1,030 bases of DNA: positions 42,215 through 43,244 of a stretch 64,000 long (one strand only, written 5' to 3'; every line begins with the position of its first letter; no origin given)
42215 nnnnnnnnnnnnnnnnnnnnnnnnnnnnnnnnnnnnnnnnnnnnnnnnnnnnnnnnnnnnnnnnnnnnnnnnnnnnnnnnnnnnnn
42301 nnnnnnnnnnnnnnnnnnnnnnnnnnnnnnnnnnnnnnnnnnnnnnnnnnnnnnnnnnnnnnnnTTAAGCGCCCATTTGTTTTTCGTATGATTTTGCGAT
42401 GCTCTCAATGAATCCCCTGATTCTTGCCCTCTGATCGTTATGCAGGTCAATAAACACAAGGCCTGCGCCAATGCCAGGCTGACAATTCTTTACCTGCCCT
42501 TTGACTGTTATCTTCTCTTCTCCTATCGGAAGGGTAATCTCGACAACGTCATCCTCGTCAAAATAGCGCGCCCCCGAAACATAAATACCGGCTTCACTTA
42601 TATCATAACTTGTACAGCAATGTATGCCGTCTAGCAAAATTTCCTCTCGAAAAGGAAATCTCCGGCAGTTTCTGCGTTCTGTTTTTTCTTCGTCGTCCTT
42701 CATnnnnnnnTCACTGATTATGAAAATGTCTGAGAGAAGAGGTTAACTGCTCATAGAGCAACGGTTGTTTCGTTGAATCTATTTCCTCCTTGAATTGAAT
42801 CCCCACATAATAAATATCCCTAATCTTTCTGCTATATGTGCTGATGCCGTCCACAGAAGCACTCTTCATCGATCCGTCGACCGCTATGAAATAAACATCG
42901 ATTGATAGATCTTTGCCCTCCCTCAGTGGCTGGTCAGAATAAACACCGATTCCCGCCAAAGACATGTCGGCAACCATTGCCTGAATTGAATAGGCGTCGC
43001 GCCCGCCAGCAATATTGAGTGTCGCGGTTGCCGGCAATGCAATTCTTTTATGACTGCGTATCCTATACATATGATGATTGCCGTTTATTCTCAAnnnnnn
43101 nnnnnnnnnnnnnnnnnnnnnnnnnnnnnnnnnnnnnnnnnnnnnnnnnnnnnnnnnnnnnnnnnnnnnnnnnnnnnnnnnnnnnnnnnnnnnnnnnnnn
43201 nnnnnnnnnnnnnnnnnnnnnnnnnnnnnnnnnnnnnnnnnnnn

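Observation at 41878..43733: Array of four consecutive stand-alone PilZ genes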

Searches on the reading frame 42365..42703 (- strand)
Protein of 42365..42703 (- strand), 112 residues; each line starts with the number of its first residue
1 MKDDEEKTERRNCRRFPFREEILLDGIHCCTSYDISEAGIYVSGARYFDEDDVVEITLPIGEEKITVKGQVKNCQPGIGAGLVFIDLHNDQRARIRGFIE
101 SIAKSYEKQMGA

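Call 3: search_protein_families(library=pfam, proteins=[window:42365-42703:-], max_evalue=1)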
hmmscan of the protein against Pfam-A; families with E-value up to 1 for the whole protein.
window:42365-42703:- (112 aa): 2 families
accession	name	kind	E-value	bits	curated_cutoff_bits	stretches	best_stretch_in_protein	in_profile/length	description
PF07238.19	PilZ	-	1e-08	35.9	22.5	1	9-100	1-101/102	PilZ domain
PF13742.12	tRNA_anti_2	-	0.2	12.4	27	1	63-99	20-54/95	OB-fold nucleic acid binding domain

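Call 4: search_protein_families(library=ncbifam, proteins=[window:42365-42703:-], max_evalue=1)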
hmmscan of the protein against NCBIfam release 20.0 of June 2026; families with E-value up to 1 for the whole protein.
window:42365-42703:- (112 aa): 3 families
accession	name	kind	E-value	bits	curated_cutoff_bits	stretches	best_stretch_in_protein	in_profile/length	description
TIGR02266.1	gmx_TIGR02266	paralog_domain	9.8e-06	25.7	68.7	1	32-99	21-95/96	TIGR02266 family protein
NF038338.1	FAAL_FadD28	exception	0.11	10.8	1100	1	30-87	326-378/580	fatty-acid--AMP ligase FAAL28/FadD28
NF004509.1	PRK05850.1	subfamily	0.11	10.7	775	1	21-95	316-385/578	fatty-acid--AMP ligase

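Call 10: find_encoding_contigs(protein=window:42365-42703:-, flank=10000, max_places=10)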
Protein window:42365-42703:- (112 aa): 7 contigs read that carry it; 7 places shown.
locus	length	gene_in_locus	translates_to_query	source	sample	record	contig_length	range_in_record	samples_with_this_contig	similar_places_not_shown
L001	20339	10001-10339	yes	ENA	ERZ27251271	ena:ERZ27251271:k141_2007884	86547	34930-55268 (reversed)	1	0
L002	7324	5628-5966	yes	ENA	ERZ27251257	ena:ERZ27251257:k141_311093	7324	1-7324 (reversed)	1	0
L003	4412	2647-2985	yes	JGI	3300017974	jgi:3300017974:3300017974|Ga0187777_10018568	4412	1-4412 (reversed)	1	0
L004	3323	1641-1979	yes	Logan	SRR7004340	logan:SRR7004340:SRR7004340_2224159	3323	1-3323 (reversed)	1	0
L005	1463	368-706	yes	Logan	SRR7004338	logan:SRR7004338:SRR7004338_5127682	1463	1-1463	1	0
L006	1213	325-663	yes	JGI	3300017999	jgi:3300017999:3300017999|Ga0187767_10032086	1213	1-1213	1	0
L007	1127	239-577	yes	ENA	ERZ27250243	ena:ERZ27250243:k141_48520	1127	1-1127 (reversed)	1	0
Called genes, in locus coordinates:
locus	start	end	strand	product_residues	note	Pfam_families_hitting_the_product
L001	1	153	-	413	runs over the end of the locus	PF11737:DUF3300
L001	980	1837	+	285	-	PF12974:Phosphonate-bd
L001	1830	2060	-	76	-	-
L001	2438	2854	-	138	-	PF22478:DUF6982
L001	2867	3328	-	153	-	PF07238:PilZ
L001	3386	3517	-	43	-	-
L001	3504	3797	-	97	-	-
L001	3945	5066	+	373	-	-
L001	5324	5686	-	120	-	-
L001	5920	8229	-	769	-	PF04151:PPC (weak)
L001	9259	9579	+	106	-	-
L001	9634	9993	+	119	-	PF07238:PilZ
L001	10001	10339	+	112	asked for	PF07238:PilZ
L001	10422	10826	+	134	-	PF07238:PilZ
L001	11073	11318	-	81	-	PF04226:Transgly_assoc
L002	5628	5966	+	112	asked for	PF07238:PilZ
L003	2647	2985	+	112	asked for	PF07238:PilZ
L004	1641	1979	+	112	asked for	PF07238:PilZ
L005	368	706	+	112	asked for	PF07238:PilZ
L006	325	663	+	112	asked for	PF07238:PilZ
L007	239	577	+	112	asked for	PF07238:PilZ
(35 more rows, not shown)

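Call 23: find_homologous_proteins(query=window:42365-42703:-, max_evalue=0.001)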
Query window:42365-42703:- (112 aa): 5 proteins with E <= 0.001 among 7 candidates.
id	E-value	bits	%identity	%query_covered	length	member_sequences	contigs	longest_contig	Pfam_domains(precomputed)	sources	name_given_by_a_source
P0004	1.9e-69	249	100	100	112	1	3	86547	PF07238.20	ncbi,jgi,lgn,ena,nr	ncbi:MAG TPA: PilZ domain-containing protein [Thermodesulfovibrionales bacterium]|nr:PilZ domain-con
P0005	4.8e-36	141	62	93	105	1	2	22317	PF07238.20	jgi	jgi:hypothetical protein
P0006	9.8e-34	134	80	71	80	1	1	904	PF07238.20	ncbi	-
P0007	1.9e-32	130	60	92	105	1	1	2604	PF07238.20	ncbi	-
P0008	1.4e-27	114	56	93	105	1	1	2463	PF07238.20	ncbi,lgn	-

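Call 24: find_encoding_contigs(protein=P0005, flank=10000, max_places=4)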
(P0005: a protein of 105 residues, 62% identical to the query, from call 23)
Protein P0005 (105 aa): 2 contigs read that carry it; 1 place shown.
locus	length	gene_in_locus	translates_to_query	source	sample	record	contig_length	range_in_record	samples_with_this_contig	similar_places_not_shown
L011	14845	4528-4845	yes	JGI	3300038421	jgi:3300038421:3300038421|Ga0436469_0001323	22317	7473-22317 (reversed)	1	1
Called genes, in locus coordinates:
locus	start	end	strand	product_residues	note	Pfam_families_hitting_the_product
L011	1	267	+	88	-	?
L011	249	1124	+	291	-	PF00528:BPD_transp_1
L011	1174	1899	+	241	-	PF01925:TauE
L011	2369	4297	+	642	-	PF00989:PAS, PF13188:PAS_8, PF08447:PAS_3 (weak), PF08448:PAS_4, PF13426:PAS_9, PF00990:GGDEF, PF00563:EAL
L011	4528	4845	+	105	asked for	PF07238:PilZ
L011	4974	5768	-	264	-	PF12146:Hydrolase_4 (faint)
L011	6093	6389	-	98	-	-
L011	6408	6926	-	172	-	PF07355:GRDB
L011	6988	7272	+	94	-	-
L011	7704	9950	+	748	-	PF00989:PAS, PF13426:PAS_9, PF00989:PAS, PF08447:PAS_3, PF08448:PAS_4, PF13426:PAS_9, PF00989:PAS, PF13188:PAS_8, +5 more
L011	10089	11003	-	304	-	PF01208:URO-D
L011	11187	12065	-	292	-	PF00892:EamA, PF03151:TPT (faint), PF00892:EamA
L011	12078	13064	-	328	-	PF13379:NMT1_2 (weak)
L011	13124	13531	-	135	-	PF02754:CCG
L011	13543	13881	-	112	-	PF22263:DUF6951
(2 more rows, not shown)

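Call 25: find_encoding_contigs(protein=P0007, flank=10000, max_places=4)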
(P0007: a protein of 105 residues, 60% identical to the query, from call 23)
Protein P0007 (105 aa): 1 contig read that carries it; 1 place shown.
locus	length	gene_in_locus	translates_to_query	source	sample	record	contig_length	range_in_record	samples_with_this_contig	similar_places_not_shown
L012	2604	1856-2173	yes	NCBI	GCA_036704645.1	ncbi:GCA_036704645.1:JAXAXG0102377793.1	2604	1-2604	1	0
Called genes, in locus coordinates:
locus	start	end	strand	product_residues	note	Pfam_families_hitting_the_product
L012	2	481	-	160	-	?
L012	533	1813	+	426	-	PF01743:PolyA_pol, PF12627:PolyA_pol_RNAbd (weak)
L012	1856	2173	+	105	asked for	PF07238:PilZ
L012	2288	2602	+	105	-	?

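Call 26: find_encoding_contigs(protein=P0008, flank=10000, max_places=4)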
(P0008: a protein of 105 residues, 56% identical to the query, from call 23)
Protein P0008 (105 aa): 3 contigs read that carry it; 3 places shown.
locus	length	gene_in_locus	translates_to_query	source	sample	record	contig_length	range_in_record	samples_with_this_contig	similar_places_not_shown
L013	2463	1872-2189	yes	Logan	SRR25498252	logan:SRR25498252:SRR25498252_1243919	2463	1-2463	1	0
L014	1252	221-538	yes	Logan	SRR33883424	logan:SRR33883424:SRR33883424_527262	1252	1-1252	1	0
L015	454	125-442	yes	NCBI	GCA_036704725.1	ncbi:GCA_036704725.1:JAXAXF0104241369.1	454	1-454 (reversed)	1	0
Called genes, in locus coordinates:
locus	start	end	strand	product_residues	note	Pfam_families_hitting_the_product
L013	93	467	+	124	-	PF01502:PRA-CH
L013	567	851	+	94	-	PF01503:PRA-PH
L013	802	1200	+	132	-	PF11969:DcpS_C, PF01230:HIT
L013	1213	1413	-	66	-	-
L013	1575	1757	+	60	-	-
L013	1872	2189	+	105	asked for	PF07238:PilZ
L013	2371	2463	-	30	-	?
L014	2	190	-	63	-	?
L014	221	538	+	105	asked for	PF07238:PilZ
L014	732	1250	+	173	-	?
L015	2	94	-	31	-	?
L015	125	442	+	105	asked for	PF07238:PilZ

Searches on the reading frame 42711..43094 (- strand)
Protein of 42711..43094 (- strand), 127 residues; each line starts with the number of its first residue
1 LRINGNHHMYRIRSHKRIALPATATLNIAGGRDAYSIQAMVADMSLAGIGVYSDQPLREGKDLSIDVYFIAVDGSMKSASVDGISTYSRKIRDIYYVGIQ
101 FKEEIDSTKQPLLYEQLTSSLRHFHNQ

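Call 3: search_protein_families(library=pfam, proteins=[window:42711-43094:-], max_evalue=1)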
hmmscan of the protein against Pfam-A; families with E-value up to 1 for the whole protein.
window:42711-43094:- (127 aa): 1 family
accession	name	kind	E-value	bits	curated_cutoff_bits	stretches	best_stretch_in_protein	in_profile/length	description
PF07238.19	PilZ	-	1.8e-08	35.1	22.5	1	13-109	3-92/102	PilZ domain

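Call 4: search_protein_families(library=ncbifam, proteins=[window:42711-43094:-], max_evalue=1)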
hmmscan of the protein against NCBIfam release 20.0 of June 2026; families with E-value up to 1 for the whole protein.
window:42711-43094:- (127 aa): 1 family
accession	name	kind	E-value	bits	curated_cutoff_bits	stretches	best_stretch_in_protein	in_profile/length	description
TIGR02708.1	L_lactate_ox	equivalog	0.081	11.9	645.5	1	7-107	150-244/367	L-lactate oxidase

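Call 33: find_homologous_proteins(query=window:42711-43073:-, max_evalue=0.001)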
Query window:42711-43073:- (120 aa): 2 proteins with E <= 0.001 among 3 candidates.
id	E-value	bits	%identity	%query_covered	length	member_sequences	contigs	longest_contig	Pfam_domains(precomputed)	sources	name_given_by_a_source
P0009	4.1e-71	255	100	100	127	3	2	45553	PF07238.20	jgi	-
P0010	2.5e-36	143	59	98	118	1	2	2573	PF07238.20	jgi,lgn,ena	-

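Call 34: find_encoding_contigs(protein=P0010, flank=10000, max_places=6)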
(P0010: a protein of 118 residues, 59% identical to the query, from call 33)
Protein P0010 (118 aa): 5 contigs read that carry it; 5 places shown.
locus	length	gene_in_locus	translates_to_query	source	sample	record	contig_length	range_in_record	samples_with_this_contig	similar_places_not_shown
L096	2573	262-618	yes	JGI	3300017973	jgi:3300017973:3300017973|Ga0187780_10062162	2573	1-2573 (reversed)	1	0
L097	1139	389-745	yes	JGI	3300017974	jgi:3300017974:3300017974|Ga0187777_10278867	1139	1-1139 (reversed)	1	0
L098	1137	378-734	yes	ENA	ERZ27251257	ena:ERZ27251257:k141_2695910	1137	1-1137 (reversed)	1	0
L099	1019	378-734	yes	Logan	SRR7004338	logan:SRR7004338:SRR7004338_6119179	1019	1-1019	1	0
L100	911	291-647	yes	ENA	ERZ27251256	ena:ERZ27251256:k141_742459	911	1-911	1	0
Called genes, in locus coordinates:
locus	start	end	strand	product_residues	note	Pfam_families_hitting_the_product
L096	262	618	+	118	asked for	PF07238:PilZ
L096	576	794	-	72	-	-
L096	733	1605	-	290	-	PF02518:HATPase_c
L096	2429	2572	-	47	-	?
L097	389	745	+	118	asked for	PF07238:PilZ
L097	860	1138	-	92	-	?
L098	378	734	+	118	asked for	PF07238:PilZ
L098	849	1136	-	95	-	?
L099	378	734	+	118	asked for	PF07238:PilZ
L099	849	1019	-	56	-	?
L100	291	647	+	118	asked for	PF07238:PilZ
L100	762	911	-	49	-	?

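Call 35: find_encoding_contigs(protein=P0009, flank=10000, max_places=6)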
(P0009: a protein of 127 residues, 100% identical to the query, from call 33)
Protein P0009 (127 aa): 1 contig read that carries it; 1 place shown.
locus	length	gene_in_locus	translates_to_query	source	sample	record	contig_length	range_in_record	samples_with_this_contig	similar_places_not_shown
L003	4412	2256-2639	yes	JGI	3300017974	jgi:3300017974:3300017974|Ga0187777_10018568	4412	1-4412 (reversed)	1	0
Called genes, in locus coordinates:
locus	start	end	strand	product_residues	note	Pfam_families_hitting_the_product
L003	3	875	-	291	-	?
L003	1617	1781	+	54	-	-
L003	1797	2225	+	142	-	PF07238:PilZ (weak)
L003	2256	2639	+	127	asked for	PF07238:PilZ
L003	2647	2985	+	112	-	PF07238:PilZ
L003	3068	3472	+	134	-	PF07238:PilZ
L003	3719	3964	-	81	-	PF04226:Transgly_assoc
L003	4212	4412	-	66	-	?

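Call 76: predict_structure(alignment_id=A7)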
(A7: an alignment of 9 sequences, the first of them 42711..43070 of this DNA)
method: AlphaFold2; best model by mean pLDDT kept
length: 119 residues; sequences in the alignment: 9
mean_pLDDT: 75.4   pTM: 0.64
mean pLDDT of the five models: 75.4, 74.7, 73.0, 72.6, 69.6
residues with pLDDT >= 90: 10; 70-90: 69; 50-70: 26; < 50: 14
segments of 3 or more residues with pLDDT < 50: 1-11
pLDDT, mean of each block of 10 residues (from residue 1): 38 78 80 83 88 89 78 87 88 75 65 53
secondary structure, 60 per line:
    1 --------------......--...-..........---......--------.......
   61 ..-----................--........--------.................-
elements in order: E15-20 E27-36 E40-45 E54-62 E68-83 E86-93 H102-118

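Call 81: fold_search(model_id=the predicted structure, library=pdb)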
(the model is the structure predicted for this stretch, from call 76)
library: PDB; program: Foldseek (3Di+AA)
matches with E <= 10: 993; with E <= 0.001: 7
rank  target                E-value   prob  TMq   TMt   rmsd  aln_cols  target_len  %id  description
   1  4rt0_C                2.3e-04  1.00  0.67  0.73   2.8       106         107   22  Structure of the Alg44 PilZ domain from Pseudomonas aeruginosa PAO1 in complex with c-di-GMP (released 2015-04-08)
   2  4xrn_C                3.0e-04  1.00  0.65  0.70   3.0       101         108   21  Pilz domain with c-di-gmp of a protein from Pseudomonas aeruginosa (released 2016-02-03)
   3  4xrn_D                3.2e-04  1.00  0.64  0.71   4.2       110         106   18  Pilz domain with c-di-gmp of a protein from Pseudomonas aeruginosa (released 2016-02-03)
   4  4rt1_A                4.2e-04  1.00  0.68  0.74   2.8       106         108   22  Structure of the Alg44 PilZ domain (R95A mutant) from Pseudomonas aeruginosa PAO1 in complex with c-di-GMP (released 2015-04-08)
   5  5ej1_A                4.9e-04  1.00  0.57  0.12   6.3       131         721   20  Pre-translocation state of bacterial cellulose synthase (released 2016-03-30)
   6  4rt1_B                5.5e-04  1.00  0.71  0.77   3.4       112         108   22  Structure of the Alg44 PilZ domain (R95A mutant) from Pseudomonas aeruginosa PAO1 in complex with c-di-GMP (released 2015-04-08)
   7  4rt0_A                9.8e-04  1.00  0.66  0.71   2.9       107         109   21  Structure of the Alg44 PilZ domain from Pseudomonas aeruginosa PAO1 in complex with c-di-GMP (released 2015-04-08)
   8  4xrn_B                1.0e-03  1.00  0.60  0.68   3.1        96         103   20  Pilz domain with c-di-gmp of a protein from Pseudomonas aeruginosa (released 2016-02-03)
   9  5y6g                  1.2e-03  1.00  0.68  0.62   3.0       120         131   19  PilZ domain with c-di-GMP of YcgR from Escherichia coli (released 2018-07-18)
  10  4xrn_A                1.3e-03  1.00  0.61  0.69   3.0        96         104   20  Pilz domain with c-di-gmp of a protein from Pseudomonas aeruginosa (released 2016-02-03)
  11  4hg6_A                1.3e-03  1.00  0.46  0.09   7.0       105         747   20  Structure of a cellulose synthase - cellulose translocation intermediate (released 2012-12-19)
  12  4rt0_B                1.5e-03  1.00  0.59  0.64   3.4       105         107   19  Structure of the Alg44 PilZ domain from Pseudomonas aeruginosa PAO1 in complex with c-di-GMP (released 2015-04-08)
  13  4p00_A                2.6e-03  1.00  0.56  0.11   4.5       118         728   18  Bacterial Cellulose Synthase in complex with cyclic-di-GMP and UDP (released 2014-04-09)
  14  2rde_A                2.7e-03  1.00  0.56  0.32   4.1        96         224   14  Crystal structure of VCA0042 complexed with c-di-GMP (released 2007-10-30)
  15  5y6f                  4.4e-03  1.00  0.69  0.39   3.3       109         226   18  Crystal structure of YcgR in complex with c-di-GMP from Escherichia coli (released 2018-07-18)
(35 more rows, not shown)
